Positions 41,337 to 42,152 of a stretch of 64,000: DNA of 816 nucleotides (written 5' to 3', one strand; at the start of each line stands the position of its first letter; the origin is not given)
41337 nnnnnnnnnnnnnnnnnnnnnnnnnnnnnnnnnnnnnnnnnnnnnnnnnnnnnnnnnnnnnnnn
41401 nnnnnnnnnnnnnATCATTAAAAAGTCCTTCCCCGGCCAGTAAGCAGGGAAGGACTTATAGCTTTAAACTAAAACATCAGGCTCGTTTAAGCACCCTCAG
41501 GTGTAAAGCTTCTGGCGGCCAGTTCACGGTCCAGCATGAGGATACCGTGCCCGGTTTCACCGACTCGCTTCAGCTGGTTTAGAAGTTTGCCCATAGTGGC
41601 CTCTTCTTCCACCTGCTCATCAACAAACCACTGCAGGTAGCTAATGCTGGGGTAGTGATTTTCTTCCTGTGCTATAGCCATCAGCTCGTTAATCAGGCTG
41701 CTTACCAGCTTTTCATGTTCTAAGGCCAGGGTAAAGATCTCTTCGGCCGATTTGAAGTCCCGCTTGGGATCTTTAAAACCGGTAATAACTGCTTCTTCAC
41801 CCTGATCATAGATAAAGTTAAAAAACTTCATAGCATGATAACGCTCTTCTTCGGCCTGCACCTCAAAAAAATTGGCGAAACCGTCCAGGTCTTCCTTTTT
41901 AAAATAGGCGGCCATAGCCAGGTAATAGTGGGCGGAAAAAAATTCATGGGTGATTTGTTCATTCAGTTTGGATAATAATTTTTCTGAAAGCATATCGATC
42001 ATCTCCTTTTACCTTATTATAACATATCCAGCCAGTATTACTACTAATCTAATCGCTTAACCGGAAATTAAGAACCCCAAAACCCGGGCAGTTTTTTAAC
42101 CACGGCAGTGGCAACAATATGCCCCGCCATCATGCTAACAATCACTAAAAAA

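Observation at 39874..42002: Orphan RnfD/NqrB homolog next to a Cys-rich DUF2284 protein and ferritin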

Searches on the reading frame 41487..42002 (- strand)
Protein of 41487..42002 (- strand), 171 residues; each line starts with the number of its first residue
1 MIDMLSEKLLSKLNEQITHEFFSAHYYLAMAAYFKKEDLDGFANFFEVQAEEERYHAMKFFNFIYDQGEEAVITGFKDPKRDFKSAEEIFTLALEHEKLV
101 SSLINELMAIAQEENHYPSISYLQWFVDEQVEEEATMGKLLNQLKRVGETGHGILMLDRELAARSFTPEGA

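Call 3: search_protein_families(library=pfam, proteins=[window:41487-42002:-], max_evalue=0.01)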
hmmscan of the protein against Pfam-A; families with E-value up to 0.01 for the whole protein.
window:41487-42002:- (171 aa): 2 families
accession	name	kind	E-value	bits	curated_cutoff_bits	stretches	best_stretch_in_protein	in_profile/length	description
PF00210.30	Ferritin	-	3.6e-41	140.8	24.5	1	12-147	3-142/142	Ferritin-like domain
PF02915.23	Rubrerythrin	-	7.1e-05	23.6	22.8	1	13-116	3-111/137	Rubrerythrin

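Call 4: search_protein_families(library=ncbifam, proteins=[window:41487-42002:-], max_evalue=0.01)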
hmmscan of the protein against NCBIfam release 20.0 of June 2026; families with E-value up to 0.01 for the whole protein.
window:41487-42002:- (171 aa): 3 families
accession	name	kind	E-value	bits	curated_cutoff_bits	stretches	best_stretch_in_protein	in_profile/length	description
NF007638.0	PRK10304.1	equivalog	6e-31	107.6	178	1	4-163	1-160/165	non-heme ferritin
NF011597.0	PRK15022.1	equivalog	1.4e-17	64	154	1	5-153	2-150/167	non-heme ferritin-like protein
NF045767.1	RuberyRbr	equivalog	8.5e-05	22.7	200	1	26-123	26-123/194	rubrerythrin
